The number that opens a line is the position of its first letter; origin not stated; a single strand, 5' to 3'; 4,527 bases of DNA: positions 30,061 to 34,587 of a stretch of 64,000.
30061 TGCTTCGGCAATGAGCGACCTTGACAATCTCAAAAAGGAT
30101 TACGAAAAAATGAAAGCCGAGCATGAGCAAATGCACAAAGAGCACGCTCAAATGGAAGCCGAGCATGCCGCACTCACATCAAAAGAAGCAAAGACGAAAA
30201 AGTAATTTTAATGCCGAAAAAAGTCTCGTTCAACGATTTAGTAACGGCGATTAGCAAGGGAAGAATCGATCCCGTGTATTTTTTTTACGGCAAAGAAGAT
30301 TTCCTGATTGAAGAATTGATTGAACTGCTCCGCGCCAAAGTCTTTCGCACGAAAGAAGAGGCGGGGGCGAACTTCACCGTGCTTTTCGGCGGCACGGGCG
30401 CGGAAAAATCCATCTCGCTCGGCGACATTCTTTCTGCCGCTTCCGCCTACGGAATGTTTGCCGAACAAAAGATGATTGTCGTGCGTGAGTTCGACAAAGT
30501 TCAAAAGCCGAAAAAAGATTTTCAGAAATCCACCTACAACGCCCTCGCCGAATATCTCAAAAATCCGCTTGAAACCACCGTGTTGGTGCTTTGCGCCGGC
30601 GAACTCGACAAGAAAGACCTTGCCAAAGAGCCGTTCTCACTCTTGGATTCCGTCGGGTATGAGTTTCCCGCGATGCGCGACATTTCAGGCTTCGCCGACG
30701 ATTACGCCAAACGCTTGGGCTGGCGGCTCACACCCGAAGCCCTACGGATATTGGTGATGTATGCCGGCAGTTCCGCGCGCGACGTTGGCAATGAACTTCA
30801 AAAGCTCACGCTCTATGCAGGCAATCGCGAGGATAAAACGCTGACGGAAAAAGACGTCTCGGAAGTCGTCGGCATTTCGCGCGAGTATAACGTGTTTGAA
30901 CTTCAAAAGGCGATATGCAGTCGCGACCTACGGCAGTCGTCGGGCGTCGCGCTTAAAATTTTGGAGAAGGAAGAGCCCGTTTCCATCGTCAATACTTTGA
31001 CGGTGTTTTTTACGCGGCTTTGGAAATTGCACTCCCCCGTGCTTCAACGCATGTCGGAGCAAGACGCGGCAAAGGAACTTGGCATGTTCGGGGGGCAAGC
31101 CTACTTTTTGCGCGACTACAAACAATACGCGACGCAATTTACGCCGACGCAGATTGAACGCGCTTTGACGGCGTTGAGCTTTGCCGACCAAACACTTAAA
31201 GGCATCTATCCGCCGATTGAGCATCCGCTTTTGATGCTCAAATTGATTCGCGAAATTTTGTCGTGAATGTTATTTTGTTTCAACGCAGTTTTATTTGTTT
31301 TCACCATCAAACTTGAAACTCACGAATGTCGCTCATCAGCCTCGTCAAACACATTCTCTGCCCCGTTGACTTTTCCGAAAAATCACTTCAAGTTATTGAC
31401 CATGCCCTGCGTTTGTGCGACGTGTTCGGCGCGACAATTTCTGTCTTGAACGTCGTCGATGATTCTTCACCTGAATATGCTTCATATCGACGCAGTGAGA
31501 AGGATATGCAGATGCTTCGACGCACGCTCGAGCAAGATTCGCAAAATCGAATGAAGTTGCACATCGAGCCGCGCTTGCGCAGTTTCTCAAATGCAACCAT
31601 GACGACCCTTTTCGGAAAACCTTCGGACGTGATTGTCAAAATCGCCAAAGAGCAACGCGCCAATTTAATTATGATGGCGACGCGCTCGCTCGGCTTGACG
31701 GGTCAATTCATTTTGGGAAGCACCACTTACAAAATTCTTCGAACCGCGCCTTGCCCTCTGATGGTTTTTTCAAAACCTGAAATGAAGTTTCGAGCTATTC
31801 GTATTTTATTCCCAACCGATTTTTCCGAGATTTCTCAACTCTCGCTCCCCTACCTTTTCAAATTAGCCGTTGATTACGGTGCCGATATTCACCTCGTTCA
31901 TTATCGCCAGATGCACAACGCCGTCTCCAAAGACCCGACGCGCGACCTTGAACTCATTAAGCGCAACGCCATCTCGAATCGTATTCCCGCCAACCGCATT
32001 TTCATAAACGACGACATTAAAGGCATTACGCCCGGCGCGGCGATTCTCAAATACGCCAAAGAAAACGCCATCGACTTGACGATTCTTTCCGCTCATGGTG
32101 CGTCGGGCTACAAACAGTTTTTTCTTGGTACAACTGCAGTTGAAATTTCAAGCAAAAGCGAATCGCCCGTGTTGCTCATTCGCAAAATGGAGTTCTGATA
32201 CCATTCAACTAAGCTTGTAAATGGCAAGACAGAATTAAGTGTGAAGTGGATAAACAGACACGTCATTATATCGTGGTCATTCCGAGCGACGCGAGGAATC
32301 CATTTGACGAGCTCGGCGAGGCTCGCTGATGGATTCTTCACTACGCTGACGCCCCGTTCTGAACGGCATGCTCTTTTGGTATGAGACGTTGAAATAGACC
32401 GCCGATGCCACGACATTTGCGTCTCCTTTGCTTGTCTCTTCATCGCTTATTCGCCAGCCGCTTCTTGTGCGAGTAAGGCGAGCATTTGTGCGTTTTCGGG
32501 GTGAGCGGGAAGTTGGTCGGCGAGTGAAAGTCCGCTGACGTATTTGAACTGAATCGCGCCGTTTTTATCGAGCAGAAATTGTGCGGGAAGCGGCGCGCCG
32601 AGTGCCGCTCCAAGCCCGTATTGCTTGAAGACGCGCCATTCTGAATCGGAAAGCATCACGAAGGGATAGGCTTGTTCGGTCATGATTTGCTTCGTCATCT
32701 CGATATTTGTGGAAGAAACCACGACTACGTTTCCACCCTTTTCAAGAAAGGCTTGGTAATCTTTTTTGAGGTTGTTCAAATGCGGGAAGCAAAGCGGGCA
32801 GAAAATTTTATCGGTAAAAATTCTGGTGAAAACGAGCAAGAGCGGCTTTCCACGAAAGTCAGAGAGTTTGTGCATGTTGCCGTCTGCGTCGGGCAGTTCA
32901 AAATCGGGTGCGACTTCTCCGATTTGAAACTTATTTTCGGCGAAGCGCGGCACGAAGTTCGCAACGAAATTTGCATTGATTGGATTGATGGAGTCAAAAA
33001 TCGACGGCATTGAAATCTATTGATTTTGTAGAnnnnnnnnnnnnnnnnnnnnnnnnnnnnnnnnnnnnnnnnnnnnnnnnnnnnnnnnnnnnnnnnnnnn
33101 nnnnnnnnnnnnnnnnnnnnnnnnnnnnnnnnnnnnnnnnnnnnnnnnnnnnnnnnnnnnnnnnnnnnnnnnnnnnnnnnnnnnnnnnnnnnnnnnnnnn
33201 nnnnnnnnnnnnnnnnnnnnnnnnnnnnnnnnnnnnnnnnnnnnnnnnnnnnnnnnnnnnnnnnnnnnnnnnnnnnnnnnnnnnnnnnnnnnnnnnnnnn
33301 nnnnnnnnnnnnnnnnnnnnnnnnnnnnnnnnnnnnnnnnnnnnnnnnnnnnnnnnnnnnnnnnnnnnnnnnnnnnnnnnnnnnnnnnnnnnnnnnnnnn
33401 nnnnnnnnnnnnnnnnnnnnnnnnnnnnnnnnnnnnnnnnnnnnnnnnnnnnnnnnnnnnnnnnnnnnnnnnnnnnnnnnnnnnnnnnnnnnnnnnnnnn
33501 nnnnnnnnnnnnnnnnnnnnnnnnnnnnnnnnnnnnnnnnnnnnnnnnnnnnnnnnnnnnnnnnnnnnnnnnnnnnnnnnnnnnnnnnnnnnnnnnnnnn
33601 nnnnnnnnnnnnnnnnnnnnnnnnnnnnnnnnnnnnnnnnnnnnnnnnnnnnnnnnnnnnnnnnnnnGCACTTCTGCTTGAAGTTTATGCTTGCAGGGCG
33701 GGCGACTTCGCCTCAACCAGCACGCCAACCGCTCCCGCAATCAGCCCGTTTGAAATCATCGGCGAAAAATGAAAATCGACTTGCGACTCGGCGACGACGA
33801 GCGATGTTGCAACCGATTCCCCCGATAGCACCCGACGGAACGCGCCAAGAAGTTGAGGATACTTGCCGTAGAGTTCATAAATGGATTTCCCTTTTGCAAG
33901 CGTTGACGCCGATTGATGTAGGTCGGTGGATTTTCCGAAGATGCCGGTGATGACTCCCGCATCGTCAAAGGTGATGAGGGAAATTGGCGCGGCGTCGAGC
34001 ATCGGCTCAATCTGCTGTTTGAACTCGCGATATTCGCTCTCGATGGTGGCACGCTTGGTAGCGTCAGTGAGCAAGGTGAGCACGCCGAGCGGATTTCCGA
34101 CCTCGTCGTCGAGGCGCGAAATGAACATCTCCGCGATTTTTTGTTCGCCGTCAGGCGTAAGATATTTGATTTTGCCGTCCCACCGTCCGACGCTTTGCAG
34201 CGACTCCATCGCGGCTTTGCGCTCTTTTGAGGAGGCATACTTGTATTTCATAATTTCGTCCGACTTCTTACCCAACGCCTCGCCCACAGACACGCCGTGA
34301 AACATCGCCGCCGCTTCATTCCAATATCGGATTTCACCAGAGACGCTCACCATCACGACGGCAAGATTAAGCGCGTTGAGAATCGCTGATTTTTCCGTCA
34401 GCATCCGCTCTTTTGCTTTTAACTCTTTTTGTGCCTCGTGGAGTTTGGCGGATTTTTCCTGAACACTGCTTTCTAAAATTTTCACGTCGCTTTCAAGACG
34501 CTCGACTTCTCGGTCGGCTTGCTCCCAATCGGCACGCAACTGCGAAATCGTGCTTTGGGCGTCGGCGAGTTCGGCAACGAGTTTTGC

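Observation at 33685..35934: Receiver domain with Glu in place of the phospho-acceptor Asp, fused to ~330 aa of coiled coil and PAS domains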

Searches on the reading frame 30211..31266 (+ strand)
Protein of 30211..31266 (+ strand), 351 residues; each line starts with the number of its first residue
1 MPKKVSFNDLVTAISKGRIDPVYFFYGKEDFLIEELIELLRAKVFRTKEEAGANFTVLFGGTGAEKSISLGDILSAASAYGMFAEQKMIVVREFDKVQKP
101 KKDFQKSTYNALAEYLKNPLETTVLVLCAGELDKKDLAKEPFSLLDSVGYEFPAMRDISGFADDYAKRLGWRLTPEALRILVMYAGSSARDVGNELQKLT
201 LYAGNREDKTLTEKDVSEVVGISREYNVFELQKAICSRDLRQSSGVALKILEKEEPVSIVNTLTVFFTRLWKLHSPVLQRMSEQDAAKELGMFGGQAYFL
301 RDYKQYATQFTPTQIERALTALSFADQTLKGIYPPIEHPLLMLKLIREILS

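Call 9: search_protein_families(library=pfam, proteins=[window:30211-31266:+], max_evalue=0.001)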
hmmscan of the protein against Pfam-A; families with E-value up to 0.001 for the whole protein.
window:30211-31266:+ (351 aa): 2 families
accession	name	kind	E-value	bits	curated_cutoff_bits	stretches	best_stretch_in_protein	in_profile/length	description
PF06144.19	DNA_pol3_delta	-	6.2e-10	39.6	21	1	23-135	1-107/124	DNA polymerase III, delta subunit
PF21694.2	DNA_pol3_delta_C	-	1e-07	32.4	27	1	226-330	2-104/121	DNA polymerase III delta subunit, C-terminal domain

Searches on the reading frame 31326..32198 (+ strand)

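Call 9: search_protein_families(library=pfam, proteins=[window:31326-32198:+], max_evalue=0.001)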
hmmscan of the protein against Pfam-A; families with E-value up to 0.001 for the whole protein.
window:31326-32198:+ (290 aa): 1 family
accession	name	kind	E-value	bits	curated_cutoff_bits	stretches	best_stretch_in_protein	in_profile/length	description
PF00582.32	Usp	-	2.6e-44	151.6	24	2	8-148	3-140/141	Universal stress protein family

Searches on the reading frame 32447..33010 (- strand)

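Call 9: search_protein_families(library=pfam, proteins=[window:32447-33010:-], max_evalue=0.001)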
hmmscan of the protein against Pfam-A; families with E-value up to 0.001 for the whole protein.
window:32447-33010:- (187 aa): 2 families
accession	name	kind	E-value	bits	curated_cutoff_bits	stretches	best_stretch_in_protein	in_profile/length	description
PF00578.27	AhpC-TSA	-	1.2e-25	90.2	26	1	30-155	1-123/124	AhpC/TSA family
PF08534.16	Redoxin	-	1.1e-18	67.9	26.6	1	31-158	3-133/148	Redoxin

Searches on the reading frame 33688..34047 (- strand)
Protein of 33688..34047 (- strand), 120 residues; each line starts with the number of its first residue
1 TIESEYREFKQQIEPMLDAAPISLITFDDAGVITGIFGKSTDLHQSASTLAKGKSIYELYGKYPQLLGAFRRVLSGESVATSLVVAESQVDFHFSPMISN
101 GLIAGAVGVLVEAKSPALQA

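Call 24: search_solved_structures(query=A3, max_evalue=10, show_alignments=2)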
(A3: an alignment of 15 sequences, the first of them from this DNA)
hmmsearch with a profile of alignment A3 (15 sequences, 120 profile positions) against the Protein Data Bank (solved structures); distinct sequences matched with E-value up to 10: 8.
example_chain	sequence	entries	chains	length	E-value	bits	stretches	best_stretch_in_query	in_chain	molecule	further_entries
4lrx_C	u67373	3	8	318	0.12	15.5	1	5-98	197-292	PTS-dependent dihydroxyacetone kinase operon regulatory protein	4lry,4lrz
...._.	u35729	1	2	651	0.35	14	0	13-60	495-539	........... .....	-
2qx5_A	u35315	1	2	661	0.36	13.9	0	13-60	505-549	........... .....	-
6x07_A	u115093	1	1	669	0.37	13.9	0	13-60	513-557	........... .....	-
4v93_A2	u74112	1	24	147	0.48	13.5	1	3-70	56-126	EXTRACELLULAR GLOBIN-4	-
1x9f_A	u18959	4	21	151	0.52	13.4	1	3-70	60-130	Globin IV, extracellular | Extracellular globin 4 | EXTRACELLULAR GLOBIN-4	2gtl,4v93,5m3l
7n85_Q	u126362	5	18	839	0.6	13.2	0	13-60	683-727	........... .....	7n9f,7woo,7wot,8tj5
8rdm_A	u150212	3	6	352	1.5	11.9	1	53-111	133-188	DtpM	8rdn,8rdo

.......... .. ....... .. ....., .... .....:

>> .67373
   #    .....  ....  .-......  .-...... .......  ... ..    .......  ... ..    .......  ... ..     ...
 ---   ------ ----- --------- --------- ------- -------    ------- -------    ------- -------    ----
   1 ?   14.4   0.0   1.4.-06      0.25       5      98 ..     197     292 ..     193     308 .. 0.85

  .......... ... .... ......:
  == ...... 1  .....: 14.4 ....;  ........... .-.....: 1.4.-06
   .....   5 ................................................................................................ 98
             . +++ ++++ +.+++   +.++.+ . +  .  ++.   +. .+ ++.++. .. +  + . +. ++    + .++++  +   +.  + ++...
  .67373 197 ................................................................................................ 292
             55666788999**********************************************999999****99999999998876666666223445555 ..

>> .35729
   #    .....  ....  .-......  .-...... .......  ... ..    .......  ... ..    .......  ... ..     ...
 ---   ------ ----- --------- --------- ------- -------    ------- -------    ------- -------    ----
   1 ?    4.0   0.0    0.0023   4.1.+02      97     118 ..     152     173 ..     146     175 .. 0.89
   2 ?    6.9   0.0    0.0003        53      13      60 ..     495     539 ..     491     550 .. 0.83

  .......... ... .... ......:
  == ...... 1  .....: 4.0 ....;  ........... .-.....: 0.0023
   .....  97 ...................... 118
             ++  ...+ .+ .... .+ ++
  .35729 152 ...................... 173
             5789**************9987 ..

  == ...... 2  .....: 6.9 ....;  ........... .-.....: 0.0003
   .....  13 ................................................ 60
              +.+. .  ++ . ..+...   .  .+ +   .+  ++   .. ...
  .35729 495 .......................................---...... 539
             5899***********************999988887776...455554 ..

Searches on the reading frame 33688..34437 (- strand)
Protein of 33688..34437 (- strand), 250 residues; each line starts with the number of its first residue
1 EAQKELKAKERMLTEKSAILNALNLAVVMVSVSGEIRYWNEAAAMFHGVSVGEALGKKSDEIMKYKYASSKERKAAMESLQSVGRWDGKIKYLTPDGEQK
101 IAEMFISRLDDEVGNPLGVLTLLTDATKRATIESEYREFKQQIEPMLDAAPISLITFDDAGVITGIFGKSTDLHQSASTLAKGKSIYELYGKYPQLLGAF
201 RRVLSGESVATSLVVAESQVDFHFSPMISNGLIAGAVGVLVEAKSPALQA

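Call 55: predict_structure(alignment_id=A5)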
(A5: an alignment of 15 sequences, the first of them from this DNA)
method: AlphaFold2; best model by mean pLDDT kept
length: 250 residues; sequences in the alignment: 15
mean_pLDDT: 75.5   pTM: 0.47
mean pLDDT of the five models: 75.5, 65.0, 61.2, 57.5, 45.0
residues with pLDDT >= 90: 21; 70-90: 159; 50-70: 66; < 50: 4
segments of 3 or more residues with pLDDT < 50: 175-178
pLDDT, mean of each block of 10 residues (from residue 1): 67 63 72 82 79 83 68 67 65 75 79 78 75 74 74 85 80 53 82 87 91 74 88 86 60
secondary structure, 60 per line:
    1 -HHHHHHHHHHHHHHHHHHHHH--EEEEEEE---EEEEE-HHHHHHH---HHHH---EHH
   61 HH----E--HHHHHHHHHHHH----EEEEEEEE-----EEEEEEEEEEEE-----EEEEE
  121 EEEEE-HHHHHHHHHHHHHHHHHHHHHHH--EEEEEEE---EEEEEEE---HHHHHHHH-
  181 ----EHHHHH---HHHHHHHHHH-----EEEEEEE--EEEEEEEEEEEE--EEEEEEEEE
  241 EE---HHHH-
elements in order: H2-22 E25-31 E35-39 H41-47 H51-54 H59-62 H70-81 E86-93 E99-110 E116-125 H127-149 E152-158 E162-168 H172-179 H186-190 H194-203 E209-215 E218-229 E232-242 H246-249

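Call 61: fold_search(model_id=the predicted structure, library=pdb)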
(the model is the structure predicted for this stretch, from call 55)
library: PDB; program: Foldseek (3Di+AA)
matches with E <= 10: 1578; with E <= 0.001: 663
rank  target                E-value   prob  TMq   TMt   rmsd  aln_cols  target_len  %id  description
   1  6pps_A                6.7e-12  1.00  0.36  0.35  10.4       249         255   12  A blue light illuminated LOV-PAS construct from the LOV-HK sensory protein from Brucella abortus (construct 15-273) (released 2020-07-15)
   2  9qq6_A                9.8e-12  1.00  0.40  0.25   7.9       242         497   16  Structure of the Azotobacter vinelandii NifL-NifA complex (released 2025-06-18)
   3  9cdr_A                1.5e-11  1.00  0.46  0.19   7.6       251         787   16  DosP Apo straight form (released 2024-11-20)
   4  9cmf_A                1.6e-11  1.00  0.44  0.18   7.8       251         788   16  Substrate bound DosP (released 2024-11-20)
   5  6ph3_C                1.8e-11  1.00  0.36  0.38  12.1       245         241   13  LOV-PAS construct from the LOV-HK sensory protein from Brucella abortus (dark-adapted, construct 15-273) (released 2020-12-30)
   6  6ph4_A                4.7e-11  1.00  0.36  0.29  15.8       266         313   12  Full length LOV-PAS-HK construct from the LOV-HK sensory protein from Brucella abortus (light-adapted, construct 15-48 (released 2020-12-30)
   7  6pps_B                6.9e-11  1.00  0.36  0.36  12.4       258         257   12  A blue light illuminated LOV-PAS construct from the LOV-HK sensory protein from Brucella abortus (construct 15-273) (released 2020-07-15)
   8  6pps_D                8.1e-11  1.00  0.37  0.35  11.3       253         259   13  A blue light illuminated LOV-PAS construct from the LOV-HK sensory protein from Brucella abortus (construct 15-273) (released 2020-07-15)
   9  3ewk                  1.0e-10  1.00  0.52  0.56   6.1       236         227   18  Structure of the redox sensor domain of Methylococcus capsulatus (Bath) MmoS (released 2009-03-24)
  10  9ce0_B                1.0e-10  1.00  0.46  0.19   7.6       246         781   16  DosP Apo Bent form (released 2024-11-20)
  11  9bgv_A                1.1e-10  1.00  0.48  0.19   7.6       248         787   16  DosP R97A straight form (released 2024-11-20)
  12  6ph4_B                1.6e-10  1.00  0.36  0.21  11.4       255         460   12  Full length LOV-PAS-HK construct from the LOV-HK sensory protein from Brucella abortus (light-adapted, construct 15-48 (released 2020-12-30)
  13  6pps_C                2.2e-10  1.00  0.36  0.35  11.3       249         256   12  A blue light illuminated LOV-PAS construct from the LOV-HK sensory protein from Brucella abortus (construct 15-273) (released 2020-07-15)
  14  9bkv_A                4.3e-10  1.00  0.51  0.21   6.7       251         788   16  DosP R97A bent form (released 2024-11-20)
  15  9bkv_B                3.2e-09  1.00  0.44  0.16  13.3       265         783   16  DosP R97A bent form (released 2024-11-20)
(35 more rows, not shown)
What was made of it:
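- PAS domains commonly mediate dimerisation; the top fold hits are dimeric tandem-PAS sensors such as FixL, NifL and PpsR (call 61).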
